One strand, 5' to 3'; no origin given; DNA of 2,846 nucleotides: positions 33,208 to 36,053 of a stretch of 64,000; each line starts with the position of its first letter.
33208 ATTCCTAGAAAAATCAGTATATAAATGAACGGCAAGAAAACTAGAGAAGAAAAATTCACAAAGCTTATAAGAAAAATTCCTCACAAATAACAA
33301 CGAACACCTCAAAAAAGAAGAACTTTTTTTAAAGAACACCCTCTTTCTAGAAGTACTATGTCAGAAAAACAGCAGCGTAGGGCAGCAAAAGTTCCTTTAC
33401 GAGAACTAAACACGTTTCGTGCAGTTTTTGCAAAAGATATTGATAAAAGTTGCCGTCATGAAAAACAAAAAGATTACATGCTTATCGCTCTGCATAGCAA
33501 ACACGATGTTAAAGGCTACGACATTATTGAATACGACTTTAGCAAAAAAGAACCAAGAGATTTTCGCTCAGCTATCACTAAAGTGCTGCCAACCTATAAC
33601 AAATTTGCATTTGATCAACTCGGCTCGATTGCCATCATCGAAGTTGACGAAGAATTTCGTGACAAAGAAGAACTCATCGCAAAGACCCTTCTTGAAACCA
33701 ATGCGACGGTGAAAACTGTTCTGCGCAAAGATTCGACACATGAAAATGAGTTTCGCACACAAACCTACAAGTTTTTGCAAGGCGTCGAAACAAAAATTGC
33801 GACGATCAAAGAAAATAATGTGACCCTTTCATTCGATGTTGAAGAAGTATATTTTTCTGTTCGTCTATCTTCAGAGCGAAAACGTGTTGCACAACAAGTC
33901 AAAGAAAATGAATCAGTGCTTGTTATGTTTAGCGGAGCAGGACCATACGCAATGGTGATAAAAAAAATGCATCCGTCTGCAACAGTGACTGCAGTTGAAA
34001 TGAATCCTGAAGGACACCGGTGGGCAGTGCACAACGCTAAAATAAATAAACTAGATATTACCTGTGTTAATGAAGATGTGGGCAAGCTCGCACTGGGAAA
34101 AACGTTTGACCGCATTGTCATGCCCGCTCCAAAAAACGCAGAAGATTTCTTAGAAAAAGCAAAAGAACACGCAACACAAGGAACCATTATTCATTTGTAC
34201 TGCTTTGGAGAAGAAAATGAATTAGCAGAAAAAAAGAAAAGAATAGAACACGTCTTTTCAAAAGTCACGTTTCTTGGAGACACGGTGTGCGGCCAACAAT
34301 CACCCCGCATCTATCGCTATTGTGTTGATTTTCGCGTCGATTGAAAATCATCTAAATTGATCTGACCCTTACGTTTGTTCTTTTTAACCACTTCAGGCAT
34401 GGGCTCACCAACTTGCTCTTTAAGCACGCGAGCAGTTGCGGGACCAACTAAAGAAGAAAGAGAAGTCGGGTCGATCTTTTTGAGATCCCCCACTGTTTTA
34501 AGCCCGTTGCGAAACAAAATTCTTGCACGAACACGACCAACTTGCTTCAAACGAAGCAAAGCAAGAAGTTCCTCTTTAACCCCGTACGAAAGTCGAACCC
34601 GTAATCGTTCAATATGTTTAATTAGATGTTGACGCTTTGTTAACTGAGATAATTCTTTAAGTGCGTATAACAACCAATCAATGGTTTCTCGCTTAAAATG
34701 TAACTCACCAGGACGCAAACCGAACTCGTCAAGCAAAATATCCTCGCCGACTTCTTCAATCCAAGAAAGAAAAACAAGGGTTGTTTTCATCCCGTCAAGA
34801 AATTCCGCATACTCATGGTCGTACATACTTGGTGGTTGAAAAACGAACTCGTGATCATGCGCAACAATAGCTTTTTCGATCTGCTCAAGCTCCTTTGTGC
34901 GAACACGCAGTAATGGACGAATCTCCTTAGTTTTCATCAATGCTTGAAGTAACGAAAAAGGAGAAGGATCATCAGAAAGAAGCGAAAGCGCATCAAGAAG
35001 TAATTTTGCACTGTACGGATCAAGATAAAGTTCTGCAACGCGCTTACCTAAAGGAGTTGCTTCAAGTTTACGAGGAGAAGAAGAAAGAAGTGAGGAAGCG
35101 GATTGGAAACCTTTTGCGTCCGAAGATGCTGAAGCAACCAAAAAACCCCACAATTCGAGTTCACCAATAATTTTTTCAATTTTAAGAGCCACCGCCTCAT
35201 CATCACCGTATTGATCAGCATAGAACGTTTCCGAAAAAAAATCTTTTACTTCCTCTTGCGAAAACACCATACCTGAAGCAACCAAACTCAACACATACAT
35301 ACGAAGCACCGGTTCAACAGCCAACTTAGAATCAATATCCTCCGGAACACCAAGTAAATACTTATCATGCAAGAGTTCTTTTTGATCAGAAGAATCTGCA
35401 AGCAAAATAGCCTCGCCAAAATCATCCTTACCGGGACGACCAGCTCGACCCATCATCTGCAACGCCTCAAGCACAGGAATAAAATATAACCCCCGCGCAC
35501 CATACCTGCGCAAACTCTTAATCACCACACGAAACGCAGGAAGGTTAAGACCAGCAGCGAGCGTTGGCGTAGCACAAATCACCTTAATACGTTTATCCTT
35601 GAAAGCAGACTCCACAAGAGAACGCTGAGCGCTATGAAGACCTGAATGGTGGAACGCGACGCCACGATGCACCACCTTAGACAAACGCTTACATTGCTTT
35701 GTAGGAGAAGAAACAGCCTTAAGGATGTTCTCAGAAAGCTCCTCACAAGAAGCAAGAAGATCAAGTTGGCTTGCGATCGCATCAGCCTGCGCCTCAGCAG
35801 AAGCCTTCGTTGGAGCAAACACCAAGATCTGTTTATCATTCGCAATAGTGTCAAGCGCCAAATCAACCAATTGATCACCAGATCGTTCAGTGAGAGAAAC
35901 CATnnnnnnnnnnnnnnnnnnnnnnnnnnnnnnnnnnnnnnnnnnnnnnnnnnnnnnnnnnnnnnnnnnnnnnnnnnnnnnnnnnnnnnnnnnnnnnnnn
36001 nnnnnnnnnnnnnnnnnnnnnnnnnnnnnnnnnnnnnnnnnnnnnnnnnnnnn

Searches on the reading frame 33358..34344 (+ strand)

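Call 3: search_protein_families(library=pfam, proteins=[window:33358-34344:+], max_evalue=0.01)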
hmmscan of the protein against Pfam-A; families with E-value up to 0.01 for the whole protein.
window:33358-34344:+ (328 aa): 5 families
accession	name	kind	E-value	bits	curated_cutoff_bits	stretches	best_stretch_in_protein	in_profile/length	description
PF02475.24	TRM5-TYW2_MTfase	-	8.9e-37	127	28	1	150-298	3-154/164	TRM5/TYW2 methyltransferase domain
PF25133.1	TYW2_N_2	-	6.5e-14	52.3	27.7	1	84-144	20-78/79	TYW2 N-terminal domain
PF05175.20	MTS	-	2.4e-05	24.5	23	1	183-258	31-107/170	Methyltransferase small domain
PF13649.12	Methyltransf_25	-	9.3e-05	23.5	27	1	188-256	2-71/97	Methyltransferase domain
PF01189.24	Methyltr_RsmB-F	-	0.0001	22.4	27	1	181-270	6-100/199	16S rRNA methyltransferase RsmB/F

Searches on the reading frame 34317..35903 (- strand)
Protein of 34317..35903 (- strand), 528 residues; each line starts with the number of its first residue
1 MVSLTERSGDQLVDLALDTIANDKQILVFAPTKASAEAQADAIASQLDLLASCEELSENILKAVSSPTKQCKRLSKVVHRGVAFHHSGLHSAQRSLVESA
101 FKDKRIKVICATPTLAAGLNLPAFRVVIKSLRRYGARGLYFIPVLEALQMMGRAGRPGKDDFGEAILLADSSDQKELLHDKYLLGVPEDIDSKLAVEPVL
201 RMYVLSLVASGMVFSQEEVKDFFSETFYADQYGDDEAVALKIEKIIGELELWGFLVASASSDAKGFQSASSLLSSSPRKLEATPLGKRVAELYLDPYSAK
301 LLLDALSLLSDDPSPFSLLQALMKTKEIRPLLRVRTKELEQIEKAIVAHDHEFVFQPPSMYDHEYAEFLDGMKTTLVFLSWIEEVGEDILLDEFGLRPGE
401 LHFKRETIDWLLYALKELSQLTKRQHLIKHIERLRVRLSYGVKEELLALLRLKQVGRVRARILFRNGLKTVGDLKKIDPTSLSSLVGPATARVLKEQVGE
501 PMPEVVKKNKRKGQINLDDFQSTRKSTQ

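Call 3: search_protein_families(library=pfam, proteins=[window:34317-35903:-], max_evalue=0.01)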
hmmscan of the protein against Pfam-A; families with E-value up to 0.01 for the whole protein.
window:34317-35903:- (528 aa): 5 families
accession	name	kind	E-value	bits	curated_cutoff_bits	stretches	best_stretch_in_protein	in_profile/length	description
PF21280.2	Helicase_dom4_arc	-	1e-27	96.9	27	1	317-441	2-125/125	Archaeal helicase, domain 4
PF00271.37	Helicase_C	-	1.1e-11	45.4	23.5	1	61-158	34-110/110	Helicase conserved C-terminal domain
PF14520.12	HHH_5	-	0.00011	23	27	1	448-496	3-53/57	Helix-hairpin-helix domain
PF20470.4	HTH_61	-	0.00012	22.9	24.3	1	163-254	1-90/92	Helix-turn-helix domain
PF25453.1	DUF7898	-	0.00014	22.7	27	1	445-497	2-54/80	Domain of unknown function (DUF7898)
